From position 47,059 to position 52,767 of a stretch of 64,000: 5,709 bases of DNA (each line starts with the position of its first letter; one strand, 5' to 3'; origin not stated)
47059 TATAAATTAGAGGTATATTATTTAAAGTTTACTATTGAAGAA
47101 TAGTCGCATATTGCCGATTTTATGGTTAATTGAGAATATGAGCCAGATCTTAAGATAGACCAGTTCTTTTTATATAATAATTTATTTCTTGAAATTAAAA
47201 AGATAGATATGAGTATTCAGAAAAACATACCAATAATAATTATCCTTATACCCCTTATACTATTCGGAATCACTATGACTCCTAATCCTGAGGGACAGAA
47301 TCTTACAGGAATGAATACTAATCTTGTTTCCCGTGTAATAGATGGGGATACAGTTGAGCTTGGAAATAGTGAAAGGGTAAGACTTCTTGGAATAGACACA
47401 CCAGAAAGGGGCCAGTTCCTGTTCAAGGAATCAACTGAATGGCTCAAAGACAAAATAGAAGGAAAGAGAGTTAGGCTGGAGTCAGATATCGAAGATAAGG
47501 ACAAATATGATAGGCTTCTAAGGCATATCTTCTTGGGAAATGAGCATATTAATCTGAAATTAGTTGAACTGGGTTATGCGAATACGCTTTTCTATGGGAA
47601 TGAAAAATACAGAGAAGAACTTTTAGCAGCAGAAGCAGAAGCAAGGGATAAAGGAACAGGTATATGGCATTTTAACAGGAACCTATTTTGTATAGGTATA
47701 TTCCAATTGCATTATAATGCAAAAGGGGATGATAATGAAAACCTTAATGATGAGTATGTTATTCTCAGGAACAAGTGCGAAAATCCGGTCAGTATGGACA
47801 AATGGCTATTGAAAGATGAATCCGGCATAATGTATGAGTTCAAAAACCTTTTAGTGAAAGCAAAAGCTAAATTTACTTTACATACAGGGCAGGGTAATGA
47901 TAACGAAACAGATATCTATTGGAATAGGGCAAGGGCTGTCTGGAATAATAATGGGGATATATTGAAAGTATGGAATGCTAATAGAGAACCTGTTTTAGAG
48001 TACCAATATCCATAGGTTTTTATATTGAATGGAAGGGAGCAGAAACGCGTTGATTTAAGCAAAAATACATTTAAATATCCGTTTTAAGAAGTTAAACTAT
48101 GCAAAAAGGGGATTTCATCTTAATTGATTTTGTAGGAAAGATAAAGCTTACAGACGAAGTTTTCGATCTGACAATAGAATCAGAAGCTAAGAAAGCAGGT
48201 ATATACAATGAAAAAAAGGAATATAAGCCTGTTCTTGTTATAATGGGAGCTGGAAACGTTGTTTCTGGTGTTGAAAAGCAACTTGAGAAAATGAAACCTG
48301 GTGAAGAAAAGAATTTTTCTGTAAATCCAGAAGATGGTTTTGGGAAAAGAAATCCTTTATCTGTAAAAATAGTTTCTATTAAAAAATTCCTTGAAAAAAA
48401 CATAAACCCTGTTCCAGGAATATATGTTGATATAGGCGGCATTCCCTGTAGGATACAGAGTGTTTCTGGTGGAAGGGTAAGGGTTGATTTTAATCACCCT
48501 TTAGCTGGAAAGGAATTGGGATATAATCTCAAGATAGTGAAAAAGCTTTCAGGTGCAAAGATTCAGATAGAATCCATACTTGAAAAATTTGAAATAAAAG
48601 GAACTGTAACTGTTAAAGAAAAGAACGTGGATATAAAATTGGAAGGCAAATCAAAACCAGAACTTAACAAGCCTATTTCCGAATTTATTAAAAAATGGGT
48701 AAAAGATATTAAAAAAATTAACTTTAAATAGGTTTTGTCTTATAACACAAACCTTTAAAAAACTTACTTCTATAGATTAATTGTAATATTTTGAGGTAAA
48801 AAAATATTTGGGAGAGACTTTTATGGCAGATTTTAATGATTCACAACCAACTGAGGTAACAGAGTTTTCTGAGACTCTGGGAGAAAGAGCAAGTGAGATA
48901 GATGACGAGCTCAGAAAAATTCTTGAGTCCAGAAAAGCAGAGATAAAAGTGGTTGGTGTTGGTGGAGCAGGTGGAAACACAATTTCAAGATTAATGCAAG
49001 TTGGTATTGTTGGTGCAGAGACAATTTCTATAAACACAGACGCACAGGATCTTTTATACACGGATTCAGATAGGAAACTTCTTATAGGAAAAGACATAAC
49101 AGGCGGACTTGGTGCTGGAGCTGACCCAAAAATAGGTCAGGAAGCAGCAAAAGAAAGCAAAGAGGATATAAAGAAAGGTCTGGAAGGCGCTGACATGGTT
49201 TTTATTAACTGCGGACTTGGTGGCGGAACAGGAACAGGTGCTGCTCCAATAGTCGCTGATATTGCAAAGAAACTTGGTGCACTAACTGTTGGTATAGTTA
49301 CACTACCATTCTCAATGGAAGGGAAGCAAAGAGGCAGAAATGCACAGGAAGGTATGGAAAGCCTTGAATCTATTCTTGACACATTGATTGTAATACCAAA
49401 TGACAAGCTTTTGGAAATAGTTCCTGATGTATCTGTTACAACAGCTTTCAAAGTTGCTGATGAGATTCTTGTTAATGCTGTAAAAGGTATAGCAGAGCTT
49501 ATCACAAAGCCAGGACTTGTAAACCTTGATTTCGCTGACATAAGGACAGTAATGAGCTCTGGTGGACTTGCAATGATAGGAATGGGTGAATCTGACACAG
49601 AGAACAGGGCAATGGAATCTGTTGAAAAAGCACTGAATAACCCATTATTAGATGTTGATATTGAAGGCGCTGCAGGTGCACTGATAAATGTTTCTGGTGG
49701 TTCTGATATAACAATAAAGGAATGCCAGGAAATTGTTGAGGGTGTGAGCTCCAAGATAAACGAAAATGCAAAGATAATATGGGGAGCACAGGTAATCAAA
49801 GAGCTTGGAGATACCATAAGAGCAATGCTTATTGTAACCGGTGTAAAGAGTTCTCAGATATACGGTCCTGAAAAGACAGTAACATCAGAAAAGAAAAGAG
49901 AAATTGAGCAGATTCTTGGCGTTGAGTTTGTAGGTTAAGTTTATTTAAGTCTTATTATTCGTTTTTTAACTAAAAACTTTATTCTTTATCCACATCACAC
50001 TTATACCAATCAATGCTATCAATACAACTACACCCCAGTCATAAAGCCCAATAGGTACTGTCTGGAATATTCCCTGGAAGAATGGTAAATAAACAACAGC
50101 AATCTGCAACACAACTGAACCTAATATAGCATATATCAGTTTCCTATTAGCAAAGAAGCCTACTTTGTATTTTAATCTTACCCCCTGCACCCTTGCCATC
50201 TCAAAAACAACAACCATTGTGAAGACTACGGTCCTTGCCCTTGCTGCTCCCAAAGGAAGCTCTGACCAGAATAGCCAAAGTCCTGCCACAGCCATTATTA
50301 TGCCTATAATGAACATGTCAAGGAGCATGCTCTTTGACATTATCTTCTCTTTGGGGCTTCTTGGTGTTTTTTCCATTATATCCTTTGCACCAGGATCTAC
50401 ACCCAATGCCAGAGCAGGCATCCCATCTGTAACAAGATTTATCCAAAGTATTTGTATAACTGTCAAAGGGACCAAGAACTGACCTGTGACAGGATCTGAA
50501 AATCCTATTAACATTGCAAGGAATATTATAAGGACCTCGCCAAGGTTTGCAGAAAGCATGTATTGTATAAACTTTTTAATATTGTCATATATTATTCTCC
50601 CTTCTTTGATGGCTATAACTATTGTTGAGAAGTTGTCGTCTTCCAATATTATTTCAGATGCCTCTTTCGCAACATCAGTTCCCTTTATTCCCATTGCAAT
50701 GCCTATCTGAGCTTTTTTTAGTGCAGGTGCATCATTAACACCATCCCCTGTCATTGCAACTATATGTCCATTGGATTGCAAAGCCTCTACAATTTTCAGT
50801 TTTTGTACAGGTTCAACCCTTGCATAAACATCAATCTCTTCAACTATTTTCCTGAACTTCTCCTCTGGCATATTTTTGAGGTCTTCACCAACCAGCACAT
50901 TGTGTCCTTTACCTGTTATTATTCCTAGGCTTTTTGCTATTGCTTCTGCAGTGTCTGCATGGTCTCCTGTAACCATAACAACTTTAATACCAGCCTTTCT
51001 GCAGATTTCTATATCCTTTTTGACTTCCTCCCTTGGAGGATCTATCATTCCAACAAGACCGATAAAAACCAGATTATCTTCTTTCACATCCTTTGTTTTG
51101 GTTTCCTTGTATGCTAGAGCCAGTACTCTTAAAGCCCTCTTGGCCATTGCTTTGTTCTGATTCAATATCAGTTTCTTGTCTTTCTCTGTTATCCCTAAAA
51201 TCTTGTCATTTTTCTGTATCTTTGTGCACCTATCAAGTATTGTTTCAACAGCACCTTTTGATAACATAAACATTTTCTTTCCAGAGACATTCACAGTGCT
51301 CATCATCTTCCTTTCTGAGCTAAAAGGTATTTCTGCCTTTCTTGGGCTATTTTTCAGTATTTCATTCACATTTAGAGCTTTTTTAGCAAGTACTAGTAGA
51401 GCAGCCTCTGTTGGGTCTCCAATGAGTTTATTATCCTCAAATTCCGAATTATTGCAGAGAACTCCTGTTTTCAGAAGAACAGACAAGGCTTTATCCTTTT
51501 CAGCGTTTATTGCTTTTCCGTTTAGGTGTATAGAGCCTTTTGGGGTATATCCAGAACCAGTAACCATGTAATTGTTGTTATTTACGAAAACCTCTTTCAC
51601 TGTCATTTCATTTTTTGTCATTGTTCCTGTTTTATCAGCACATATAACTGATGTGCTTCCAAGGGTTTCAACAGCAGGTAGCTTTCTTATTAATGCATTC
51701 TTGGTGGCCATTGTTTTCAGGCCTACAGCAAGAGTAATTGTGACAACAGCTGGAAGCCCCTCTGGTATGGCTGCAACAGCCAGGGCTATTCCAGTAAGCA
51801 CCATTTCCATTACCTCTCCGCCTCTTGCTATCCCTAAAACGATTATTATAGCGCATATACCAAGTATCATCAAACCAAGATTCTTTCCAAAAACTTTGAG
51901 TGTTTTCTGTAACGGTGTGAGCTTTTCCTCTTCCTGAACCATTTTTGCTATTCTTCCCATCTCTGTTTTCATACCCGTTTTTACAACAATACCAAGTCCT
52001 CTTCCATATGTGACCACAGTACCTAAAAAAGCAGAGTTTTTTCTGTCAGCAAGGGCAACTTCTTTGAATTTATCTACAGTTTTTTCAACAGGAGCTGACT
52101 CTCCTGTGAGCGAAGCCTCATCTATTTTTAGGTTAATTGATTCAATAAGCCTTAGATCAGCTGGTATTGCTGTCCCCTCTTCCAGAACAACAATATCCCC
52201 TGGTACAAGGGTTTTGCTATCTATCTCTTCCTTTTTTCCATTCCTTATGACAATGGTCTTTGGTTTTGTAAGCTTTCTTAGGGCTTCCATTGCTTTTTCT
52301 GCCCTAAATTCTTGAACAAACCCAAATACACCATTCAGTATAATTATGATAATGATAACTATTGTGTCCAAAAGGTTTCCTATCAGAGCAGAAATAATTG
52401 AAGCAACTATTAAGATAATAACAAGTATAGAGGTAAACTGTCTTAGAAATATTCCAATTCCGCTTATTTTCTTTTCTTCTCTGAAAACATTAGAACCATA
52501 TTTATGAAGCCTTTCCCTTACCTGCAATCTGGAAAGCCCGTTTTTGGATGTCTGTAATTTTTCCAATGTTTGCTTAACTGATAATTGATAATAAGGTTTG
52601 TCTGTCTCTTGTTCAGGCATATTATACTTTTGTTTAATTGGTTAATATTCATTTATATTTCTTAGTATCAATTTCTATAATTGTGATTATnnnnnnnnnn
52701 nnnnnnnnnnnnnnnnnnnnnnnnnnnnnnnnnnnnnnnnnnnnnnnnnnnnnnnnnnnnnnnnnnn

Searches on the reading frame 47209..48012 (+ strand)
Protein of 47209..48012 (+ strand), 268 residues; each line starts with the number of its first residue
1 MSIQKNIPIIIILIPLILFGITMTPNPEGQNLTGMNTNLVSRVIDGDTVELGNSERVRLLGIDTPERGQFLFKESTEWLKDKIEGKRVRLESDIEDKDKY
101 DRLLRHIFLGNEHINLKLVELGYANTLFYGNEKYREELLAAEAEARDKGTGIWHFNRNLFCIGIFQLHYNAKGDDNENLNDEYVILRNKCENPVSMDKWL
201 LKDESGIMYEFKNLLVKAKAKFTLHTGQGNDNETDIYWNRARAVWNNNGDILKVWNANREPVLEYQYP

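Call 92: search_protein_families(library=pfam, proteins=[window:47209-48012:+], max_evalue=0.001)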
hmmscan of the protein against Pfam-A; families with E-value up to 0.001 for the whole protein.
window:47209-48012:+ (268 aa): 2 families
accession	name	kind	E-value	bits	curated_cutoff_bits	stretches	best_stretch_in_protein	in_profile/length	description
PF00565.23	SNase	-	5.8e-19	69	21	1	56-154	1-106/107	Staphylococcal nuclease homologue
PF00932.25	LTD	-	1.6e-12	48.2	34.3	1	168-267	14-107/109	Lamin Tail Domain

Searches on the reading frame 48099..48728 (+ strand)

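Call 92: search_protein_families(library=pfam, proteins=[window:48099-48728:+], max_evalue=0.001)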
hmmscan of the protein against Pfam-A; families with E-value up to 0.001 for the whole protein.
window:48099-48728:+ (210 aa): 2 families
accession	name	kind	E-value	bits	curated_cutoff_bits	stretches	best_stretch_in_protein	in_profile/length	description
PF22199.2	FKBP26_IF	-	1.8e-14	53.8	27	1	90-135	1-46/46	FKBP26, IF domain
PF00254.34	FKBP_C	-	5.3e-11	43.1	21.1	1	2-86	6-76/94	FKBP-type peptidyl-prolyl cis-trans isomerase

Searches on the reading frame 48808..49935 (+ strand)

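Call 16: search_protein_families(library=pfam, proteins=[window:48808-49935:+], max_evalue=0.001)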
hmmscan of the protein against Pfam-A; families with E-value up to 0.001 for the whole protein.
window:48808-49935:+ (376 aa): 2 families
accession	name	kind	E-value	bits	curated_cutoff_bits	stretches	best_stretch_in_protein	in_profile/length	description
PF00091.31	Tubulin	-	1.2e-47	163.1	33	1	45-205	1-189/190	Tubulin/FtsZ family, GTPase domain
PF12327.13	FtsZ_C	-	1.8e-32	111.9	27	1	253-347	1-95/95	FtsZ family, C-terminal domain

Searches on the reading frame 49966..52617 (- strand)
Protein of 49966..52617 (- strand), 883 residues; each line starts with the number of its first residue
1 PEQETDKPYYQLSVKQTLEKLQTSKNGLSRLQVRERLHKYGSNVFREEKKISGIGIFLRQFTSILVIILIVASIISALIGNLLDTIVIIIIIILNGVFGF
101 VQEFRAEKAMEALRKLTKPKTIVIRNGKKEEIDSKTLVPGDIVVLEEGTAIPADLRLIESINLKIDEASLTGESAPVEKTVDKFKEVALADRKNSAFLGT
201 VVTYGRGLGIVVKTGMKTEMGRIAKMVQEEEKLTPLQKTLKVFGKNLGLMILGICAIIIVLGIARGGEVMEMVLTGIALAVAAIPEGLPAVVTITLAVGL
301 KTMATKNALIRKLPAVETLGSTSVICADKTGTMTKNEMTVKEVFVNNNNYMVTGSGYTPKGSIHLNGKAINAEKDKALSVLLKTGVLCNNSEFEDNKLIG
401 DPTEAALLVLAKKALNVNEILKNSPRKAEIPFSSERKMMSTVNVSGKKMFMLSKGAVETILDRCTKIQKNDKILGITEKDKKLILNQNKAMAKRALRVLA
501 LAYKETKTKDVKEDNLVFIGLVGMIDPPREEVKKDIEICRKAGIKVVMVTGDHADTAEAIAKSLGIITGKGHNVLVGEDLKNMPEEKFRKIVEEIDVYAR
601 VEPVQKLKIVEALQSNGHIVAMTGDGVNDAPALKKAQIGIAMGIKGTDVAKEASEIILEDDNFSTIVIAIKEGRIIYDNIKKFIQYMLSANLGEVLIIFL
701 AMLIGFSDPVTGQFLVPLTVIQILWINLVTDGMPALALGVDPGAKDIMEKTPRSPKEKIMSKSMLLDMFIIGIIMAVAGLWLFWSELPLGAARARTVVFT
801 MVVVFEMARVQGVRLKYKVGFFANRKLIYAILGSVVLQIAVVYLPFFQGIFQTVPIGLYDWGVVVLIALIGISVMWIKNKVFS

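Call 16: search_protein_families(library=pfam, proteins=[window:49966-52617:-], max_evalue=0.001)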
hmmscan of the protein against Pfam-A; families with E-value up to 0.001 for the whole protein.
window:49966-52617:- (883 aa): 7 families
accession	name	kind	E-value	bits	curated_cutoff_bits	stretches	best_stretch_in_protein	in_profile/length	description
PF00122.25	E1-E2_ATPase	-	1.7e-52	178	28.1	1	115-306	1-181/181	E1-E2 ATPase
PF00689.26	Cation_ATPase_C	-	8.3e-46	156.4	27.3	1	716-878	2-172/175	Cation transporting ATPase, C-terminus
PF13246.12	Cation_ATPase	-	1.2e-23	83.3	21.7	1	386-467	1-91/91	Cation transport ATPase (P-type)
PF00690.31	Cation_ATPase_N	-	3.9e-20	71.7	20.4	1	9-76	1-69/69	Cation transporter/ATPase, N-terminus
PF00702.32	Hydrolase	-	9.1e-20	72.3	26.4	1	324-636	3-190/191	haloacid dehalogenase-like hydrolase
PF08282.18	Hydrolase_3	-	0.00011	22.5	20.9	0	609-666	195-251/255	haloacid dehalogenase-like hydrolase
PF12710.13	HAD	-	0.00094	20.1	27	0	530-634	88-189/189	haloacid dehalogenase-like hydrolase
